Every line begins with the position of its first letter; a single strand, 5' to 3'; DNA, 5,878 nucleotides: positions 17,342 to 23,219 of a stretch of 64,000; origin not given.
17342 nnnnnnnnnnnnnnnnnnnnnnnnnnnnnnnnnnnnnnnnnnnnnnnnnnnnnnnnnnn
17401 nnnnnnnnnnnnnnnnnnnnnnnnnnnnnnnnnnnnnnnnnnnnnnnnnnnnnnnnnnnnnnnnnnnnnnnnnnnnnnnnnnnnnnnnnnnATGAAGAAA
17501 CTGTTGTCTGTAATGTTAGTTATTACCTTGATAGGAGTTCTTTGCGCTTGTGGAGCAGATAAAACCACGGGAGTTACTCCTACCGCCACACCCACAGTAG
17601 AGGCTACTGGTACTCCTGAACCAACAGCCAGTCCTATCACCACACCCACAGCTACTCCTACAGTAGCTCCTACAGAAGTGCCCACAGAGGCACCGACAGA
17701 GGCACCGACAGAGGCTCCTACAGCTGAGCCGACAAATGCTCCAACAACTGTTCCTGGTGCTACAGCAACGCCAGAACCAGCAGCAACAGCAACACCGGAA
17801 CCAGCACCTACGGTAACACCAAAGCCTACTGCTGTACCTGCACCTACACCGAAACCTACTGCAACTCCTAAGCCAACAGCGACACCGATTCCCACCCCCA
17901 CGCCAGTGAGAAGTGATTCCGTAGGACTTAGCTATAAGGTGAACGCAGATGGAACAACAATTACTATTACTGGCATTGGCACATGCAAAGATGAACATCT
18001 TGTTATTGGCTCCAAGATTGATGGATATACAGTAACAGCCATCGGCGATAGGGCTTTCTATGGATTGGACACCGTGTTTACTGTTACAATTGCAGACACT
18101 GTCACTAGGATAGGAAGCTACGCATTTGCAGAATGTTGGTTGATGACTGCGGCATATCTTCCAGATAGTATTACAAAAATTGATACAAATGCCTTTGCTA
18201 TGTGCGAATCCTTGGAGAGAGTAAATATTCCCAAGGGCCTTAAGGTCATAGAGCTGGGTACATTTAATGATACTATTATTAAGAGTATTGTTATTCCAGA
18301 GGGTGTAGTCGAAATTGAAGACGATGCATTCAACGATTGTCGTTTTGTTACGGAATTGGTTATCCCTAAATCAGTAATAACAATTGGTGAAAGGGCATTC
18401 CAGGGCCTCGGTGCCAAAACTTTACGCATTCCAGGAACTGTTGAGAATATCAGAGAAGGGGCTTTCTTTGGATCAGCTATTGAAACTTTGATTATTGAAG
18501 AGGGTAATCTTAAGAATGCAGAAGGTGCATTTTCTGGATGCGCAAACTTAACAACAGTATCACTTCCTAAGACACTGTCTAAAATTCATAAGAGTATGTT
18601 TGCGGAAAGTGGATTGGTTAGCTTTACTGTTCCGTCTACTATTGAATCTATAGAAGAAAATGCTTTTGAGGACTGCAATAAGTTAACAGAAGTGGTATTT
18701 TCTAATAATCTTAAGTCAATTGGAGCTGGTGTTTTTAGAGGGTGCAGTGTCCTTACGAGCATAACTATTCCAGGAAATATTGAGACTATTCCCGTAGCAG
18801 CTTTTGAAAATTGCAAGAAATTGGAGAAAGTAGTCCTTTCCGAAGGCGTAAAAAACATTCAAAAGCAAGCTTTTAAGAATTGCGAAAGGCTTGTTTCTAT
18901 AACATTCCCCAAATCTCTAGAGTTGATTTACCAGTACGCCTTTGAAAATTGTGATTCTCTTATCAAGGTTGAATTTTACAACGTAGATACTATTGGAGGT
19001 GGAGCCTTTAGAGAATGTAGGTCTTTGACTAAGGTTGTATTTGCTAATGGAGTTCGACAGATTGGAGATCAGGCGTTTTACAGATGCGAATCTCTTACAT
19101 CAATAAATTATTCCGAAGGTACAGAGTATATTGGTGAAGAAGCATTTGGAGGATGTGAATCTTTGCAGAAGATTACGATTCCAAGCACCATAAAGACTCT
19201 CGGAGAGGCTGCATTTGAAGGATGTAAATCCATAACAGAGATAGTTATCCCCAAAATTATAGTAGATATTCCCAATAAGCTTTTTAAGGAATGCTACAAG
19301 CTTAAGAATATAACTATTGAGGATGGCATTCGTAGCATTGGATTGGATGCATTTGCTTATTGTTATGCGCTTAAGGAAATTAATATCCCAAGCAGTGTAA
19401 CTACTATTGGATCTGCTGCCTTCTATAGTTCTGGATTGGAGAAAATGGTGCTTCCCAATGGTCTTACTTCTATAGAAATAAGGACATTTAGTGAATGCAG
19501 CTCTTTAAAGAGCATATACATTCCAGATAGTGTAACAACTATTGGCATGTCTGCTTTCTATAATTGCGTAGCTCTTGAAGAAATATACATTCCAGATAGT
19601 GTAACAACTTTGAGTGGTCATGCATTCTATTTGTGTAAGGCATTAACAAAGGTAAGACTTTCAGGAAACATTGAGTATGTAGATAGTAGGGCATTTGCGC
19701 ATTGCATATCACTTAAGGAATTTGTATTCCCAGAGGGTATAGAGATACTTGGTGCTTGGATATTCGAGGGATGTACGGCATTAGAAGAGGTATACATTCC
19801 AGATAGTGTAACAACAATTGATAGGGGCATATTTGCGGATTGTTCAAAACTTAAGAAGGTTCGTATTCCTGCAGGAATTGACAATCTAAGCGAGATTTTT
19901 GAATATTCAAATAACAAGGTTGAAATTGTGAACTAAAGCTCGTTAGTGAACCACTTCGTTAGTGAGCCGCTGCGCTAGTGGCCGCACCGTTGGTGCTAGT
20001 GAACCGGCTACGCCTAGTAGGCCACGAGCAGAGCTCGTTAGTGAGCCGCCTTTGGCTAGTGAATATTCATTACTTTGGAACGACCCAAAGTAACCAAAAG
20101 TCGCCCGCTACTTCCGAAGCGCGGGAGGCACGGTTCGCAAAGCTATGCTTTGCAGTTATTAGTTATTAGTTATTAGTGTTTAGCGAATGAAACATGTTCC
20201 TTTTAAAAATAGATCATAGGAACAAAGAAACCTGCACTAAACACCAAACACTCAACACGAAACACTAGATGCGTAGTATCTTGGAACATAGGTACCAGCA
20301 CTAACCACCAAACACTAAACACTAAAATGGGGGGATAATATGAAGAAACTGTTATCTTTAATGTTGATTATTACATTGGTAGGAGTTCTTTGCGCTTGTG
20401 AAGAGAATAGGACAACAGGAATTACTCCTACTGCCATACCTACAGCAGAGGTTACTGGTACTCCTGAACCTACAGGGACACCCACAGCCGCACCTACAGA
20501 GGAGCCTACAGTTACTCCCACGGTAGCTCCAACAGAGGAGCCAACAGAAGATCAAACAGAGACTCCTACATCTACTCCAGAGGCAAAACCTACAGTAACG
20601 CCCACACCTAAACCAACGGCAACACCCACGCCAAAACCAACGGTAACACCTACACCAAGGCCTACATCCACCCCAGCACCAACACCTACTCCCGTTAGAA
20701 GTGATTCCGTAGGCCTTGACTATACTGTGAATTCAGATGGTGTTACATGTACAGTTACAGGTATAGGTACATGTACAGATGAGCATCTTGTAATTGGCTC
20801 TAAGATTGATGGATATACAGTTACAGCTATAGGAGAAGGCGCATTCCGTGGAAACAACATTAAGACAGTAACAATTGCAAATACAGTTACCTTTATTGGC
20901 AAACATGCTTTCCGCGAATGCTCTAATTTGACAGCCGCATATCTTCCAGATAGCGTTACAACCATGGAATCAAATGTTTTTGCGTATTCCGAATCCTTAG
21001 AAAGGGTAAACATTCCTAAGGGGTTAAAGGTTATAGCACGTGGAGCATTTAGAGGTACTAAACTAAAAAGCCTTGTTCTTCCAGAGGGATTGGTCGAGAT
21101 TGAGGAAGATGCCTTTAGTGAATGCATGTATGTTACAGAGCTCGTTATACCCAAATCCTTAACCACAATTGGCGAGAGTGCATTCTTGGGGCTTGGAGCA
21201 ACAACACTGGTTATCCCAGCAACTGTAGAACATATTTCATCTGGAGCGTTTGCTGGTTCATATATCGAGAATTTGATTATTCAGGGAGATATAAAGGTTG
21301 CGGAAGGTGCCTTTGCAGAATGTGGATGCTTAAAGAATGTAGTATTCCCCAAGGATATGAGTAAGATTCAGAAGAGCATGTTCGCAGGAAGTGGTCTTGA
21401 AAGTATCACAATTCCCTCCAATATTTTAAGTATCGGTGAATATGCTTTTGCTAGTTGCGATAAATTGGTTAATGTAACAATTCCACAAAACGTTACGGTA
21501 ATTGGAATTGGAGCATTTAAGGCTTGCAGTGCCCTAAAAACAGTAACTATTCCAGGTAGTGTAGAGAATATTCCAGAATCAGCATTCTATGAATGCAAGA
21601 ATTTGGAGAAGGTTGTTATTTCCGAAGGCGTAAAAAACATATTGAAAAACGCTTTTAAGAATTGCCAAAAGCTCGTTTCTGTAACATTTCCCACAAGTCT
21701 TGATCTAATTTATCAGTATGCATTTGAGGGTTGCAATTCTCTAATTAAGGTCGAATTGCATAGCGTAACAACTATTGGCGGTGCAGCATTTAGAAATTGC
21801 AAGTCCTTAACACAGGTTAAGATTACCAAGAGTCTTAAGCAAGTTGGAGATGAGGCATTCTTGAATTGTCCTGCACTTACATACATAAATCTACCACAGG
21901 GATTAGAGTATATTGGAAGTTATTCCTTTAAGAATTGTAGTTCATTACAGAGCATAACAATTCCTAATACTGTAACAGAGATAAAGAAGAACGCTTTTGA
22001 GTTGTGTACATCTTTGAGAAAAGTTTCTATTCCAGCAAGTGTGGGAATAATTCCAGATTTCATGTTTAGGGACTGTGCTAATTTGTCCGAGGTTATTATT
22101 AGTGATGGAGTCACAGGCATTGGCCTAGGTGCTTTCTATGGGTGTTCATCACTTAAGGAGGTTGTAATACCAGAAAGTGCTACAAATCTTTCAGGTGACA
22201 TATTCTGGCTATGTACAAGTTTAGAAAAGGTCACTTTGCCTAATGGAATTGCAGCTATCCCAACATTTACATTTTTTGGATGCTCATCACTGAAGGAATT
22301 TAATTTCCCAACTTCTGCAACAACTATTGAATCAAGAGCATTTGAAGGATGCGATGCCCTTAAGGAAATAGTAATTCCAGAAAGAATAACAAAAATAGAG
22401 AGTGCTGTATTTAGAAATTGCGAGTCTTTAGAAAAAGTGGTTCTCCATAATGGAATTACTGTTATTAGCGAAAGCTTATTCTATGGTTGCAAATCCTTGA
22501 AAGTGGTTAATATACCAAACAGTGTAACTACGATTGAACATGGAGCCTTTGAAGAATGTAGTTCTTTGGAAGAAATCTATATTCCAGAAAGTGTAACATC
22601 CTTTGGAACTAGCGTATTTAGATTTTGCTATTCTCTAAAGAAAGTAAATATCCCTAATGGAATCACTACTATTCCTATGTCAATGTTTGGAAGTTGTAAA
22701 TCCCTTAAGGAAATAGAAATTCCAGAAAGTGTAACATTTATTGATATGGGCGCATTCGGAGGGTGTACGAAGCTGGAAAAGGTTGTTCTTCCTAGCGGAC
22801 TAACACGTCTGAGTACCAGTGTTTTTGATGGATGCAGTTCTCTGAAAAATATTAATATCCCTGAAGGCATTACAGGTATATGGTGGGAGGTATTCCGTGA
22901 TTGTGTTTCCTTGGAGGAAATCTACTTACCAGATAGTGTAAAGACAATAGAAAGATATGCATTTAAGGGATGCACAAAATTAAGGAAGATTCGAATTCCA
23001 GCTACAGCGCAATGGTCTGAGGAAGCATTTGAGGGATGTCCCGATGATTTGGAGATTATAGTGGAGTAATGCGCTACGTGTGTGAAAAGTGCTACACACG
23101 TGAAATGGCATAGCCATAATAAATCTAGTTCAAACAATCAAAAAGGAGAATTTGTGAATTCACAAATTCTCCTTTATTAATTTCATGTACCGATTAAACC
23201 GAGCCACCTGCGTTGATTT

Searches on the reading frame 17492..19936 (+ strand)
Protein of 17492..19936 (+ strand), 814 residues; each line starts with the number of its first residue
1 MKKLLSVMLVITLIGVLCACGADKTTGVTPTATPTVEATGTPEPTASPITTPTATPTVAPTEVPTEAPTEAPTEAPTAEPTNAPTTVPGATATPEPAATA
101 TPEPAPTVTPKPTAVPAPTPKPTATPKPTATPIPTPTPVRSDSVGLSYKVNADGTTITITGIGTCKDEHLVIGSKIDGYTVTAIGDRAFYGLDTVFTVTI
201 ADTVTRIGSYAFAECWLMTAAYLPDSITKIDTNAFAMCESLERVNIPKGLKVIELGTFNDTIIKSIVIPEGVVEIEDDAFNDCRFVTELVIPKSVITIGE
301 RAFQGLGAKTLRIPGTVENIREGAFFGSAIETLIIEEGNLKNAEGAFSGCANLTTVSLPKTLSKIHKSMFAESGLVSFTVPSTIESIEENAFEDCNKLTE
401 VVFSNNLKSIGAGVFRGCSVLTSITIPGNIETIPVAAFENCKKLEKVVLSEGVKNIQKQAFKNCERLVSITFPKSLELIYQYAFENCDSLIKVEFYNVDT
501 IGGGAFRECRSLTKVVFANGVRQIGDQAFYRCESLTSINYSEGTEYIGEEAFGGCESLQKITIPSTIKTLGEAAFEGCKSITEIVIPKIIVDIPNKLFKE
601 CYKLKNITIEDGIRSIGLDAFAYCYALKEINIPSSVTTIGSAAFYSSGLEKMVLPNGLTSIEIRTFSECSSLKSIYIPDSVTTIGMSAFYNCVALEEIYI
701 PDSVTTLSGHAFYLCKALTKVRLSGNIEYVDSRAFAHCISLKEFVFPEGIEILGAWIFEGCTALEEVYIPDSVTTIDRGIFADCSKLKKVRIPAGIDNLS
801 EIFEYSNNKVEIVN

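Call 5: search_protein_families(library=pfam, proteins=[window:17492-19936:+], max_evalue=0.01)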
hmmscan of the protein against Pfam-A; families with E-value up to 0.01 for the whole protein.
window:17492-19936:+ (814 aa): 4 families
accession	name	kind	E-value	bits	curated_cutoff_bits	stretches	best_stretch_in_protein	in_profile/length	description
PF13306.12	LRR_5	-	3.4e-176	576.9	27.7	6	592-718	2-126/127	BspA type Leucine rich repeat region (6 copies)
PF13855.12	LRR_8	-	1.2e-27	95.9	27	1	384-429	13-59/61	Leucine rich repeat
PF05725.18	FNIP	-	7.2e-08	32.9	21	0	241-276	5-40/44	FNIP Repeat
PF23952.1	LRR_EndoS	-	1.3e-06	29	27.9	0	386-451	49-115/116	Endo-beta-N-acetylglucosaminidase EndoS LRR domain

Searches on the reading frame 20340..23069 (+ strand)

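Call 5: search_protein_families(library=pfam, proteins=[window:20340-23069:+], max_evalue=0.01)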
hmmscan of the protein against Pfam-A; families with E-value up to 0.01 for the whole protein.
window:20340-23069:+ (909 aa): 4 families
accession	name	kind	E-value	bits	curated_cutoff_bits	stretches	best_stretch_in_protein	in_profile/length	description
PF13306.12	LRR_5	-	3.5e-221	722.3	27.7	7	342-468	2-126/127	BspA type Leucine rich repeat region (6 copies)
PF13855.12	LRR_8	-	7.5e-38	128.6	27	1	703-748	10-56/61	Leucine rich repeat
PF23952.1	LRR_EndoS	-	1e-09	39.1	27.9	0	476-542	47-114/116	Endo-beta-N-acetylglucosaminidase EndoS LRR domain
PF24164.1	TMP_N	-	3.1e-06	28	27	0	679-712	49-82/82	Tape measure protein N-terminal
